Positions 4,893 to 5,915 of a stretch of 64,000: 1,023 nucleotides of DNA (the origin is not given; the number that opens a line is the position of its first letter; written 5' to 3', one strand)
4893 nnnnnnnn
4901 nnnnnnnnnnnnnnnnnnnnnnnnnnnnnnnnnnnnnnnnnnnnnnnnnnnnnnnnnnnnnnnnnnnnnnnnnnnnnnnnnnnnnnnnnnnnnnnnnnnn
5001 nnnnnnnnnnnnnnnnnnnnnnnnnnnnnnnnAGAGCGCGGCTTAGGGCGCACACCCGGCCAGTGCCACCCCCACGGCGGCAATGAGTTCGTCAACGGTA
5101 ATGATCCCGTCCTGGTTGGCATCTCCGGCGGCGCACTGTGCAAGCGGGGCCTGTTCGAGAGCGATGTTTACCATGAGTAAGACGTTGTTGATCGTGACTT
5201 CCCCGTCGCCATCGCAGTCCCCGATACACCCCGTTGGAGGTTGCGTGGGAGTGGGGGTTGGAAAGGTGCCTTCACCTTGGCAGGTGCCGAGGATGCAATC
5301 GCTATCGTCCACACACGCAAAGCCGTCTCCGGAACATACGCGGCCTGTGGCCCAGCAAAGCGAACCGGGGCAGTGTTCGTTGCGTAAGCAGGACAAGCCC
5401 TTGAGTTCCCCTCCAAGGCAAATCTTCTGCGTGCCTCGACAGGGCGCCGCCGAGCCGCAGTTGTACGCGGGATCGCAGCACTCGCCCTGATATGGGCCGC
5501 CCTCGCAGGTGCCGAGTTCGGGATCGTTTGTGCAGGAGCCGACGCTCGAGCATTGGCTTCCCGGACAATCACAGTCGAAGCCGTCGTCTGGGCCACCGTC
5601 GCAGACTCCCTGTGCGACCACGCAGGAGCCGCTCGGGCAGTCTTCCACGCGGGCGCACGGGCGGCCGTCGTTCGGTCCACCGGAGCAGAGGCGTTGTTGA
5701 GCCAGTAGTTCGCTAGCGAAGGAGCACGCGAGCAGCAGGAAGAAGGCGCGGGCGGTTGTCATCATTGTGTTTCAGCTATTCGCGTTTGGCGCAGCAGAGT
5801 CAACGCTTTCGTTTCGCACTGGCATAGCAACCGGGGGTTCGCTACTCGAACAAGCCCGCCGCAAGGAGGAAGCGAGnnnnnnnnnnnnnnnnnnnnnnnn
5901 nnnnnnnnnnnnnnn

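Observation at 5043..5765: Paired dockerin-type repeats on several unrelated secreted proteins, with a candidate cohesin-like partner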

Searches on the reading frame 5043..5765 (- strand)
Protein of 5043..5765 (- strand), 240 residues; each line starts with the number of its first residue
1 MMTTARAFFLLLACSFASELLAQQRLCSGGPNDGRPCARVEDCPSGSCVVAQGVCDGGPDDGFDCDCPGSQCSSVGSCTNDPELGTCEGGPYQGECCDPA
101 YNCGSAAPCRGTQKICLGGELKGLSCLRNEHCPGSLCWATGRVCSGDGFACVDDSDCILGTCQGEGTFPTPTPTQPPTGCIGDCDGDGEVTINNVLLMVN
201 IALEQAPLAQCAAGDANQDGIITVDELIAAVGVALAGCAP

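Call 4: search_protein_families(library=pfam, proteins=[window:5043-5765:-], max_evalue=1)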
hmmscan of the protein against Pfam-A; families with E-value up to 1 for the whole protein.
window:5043-5765:- (240 aa): 4 families
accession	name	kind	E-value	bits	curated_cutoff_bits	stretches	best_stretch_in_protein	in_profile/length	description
PF00036.39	EF-hand_1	-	0.00053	19.8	25.4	1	215-231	10-26/29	EF hand domain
PF00404.24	Dockerin_1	-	0.001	19.7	22.9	1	182-223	2-45/57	Dockerin type I domain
PF13202.12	EF-hand_5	-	0.0094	15.8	25.9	1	215-228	9-22/25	EF hand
PF13405.12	EF-hand_6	-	0.01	15.9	25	1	215-231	10-26/30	EF-hand domain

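Call 10: search_protein_families(library=ncbifam, proteins=[window:5043-5765:-], max_evalue=1)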
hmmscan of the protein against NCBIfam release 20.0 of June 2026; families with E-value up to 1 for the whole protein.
window:5043-5765:- (240 aa): 0 families

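Call 13: find_homologous_proteins(query=window:5043-5765:-, max_evalue=0.001)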
Query window:5043-5765:- (240 aa): 26 proteins with E <= 0.001 among 335 candidates.
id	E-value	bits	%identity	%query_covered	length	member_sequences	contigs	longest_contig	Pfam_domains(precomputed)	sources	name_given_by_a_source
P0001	3.1e-155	533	98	100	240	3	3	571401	-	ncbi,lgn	-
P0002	4.4e-94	333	69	90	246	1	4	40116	-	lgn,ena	-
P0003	8.6e-94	332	63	99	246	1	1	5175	-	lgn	-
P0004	3.4e-92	327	64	96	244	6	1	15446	-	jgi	jgi:hypothetical protein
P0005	1.1e-84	302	58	99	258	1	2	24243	-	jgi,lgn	jgi:hypothetical protein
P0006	3.7e-81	290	57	99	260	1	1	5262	-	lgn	-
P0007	7.6e-81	289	59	96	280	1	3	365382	-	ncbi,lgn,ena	-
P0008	2.7e-80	288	62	90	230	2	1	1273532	-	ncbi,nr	ncbi:MAG: hypothetical protein KatS3mg077_1587 [Candidatus Binatia bacterium]|nr:MAG: hypothetical p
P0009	2.1e-79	285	52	99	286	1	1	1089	-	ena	-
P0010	1.4e-77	279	58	98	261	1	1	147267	-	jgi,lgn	jgi:hypothetical protein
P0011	2.2e-72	262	58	90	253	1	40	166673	-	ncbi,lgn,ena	-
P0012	5.2e-72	260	55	94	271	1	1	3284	PF00036.39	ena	-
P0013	3.8e-69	251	52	98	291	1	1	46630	-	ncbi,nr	ncbi:MAG: hypothetical protein HY270_10140 [Deltaproteobacteria bacterium]|nr:hypothetical protein [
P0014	6.1e-53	198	48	92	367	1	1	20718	-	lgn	-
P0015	1.8e-51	193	42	92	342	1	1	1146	-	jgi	jgi:hypothetical protein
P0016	6.4e-47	178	46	92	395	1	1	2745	-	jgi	jgi:hypothetical protein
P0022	9.2e-13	66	63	25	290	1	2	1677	-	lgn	-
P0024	3.1e-6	45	54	25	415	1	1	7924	-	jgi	-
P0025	8.1e-6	43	51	25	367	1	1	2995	-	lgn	-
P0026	9.2e-6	43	37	75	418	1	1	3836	PF13948.12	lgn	-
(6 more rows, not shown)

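Call 73: find_encoding_contigs(protein=P0001, flank=3000, max_places=4)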
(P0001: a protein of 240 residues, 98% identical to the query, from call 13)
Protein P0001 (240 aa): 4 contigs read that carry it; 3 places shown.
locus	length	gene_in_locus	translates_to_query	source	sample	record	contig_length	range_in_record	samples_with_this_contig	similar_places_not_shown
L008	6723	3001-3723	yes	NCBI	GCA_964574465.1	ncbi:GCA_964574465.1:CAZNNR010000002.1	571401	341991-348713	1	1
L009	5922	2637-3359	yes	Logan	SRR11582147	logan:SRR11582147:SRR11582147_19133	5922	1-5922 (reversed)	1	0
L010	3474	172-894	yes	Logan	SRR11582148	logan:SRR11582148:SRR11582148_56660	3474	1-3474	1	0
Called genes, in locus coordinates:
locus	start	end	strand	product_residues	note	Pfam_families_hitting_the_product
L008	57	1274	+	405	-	-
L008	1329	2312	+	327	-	PF13527:Acetyltransf_9, PF00583:Acetyltransf_1 (faint)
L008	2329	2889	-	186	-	PF00578:AhpC-TSA, PF08534:Redoxin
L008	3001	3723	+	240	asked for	-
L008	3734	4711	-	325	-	PF00005:ABC_tran, PF13304:AAA_21 (weak), PF13732:DrrA1-3_C (weak)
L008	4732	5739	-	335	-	PF25917:BSH_RND (weak), PF25973:BSH_CzcB (faint), PF25881:HH_YBHG, PF25885:HH_EMRA (weak), PF25954:Beta-barrel_RND_2, PF25990:Beta-barrel_YknX (weak)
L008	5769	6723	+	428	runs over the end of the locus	PF04055:Radical_SAM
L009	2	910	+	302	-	?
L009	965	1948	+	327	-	PF13527:Acetyltransf_9, PF00583:Acetyltransf_1 (faint)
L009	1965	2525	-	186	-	PF00578:AhpC-TSA, PF08534:Redoxin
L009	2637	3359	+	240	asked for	-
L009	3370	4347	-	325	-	PF00005:ABC_tran, PF13304:AAA_21 (weak), PF13732:DrrA1-3_C (weak)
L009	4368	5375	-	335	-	PF25917:BSH_RND (weak), PF25973:BSH_CzcB (faint), PF25881:HH_YBHG, PF25885:HH_EMRA (weak), PF25954:Beta-barrel_RND_2, PF25990:Beta-barrel_YknX (weak)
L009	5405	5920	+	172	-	?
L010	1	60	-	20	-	?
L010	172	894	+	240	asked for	-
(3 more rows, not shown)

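Call 74: search_protein_families(library=pfam, proteins=[P0022, P0024, P0025, P0026, P0014, P0016], max_evalue=0.001)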
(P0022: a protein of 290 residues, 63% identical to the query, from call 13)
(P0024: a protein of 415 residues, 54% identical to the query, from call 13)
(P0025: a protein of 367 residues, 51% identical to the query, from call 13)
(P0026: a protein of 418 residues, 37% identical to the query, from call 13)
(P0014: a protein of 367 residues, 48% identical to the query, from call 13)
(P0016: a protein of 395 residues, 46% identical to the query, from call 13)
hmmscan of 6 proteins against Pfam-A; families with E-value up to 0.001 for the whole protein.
P0022 (290 aa): 2 families
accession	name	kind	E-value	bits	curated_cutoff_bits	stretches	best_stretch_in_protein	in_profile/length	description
PF00036.39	EF-hand_1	-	4e-05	23.3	25.4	0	57-75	8-26/29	EF hand domain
PF13405.12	EF-hand_6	-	0.00065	19.7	25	0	57-75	8-26/30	EF-hand domain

P0024 (415 aa): 4 families
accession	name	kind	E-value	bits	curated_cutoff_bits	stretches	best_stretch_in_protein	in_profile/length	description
PF00036.39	EF-hand_1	-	2.9e-05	23.8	25.4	0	48-67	9-28/29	EF hand domain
PF13405.12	EF-hand_6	-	0.00014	21.7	25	0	48-66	9-27/30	EF-hand domain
PF13202.12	EF-hand_5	-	0.00029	20.6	25.9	0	48-62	8-22/25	EF hand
PF13499.12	EF-hand_7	-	0.00037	21.2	30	0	48-95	11-59/67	EF-hand domain pair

P0025 (367 aa): 1 family
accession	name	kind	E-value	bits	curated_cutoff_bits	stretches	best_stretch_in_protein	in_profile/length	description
PF00036.39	EF-hand_1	-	8.8e-05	22.2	25.4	0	58-80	5-27/29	EF hand domain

P0026 (418 aa): 1 family
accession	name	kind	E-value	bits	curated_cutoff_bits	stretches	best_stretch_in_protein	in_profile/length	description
PF13948.11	DUF4215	-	2e-05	25.2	27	1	182-213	16-46/47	Domain of unknown function (DUF4215)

P0014 (367 aa): 0 families

P0016 (395 aa): 0 families
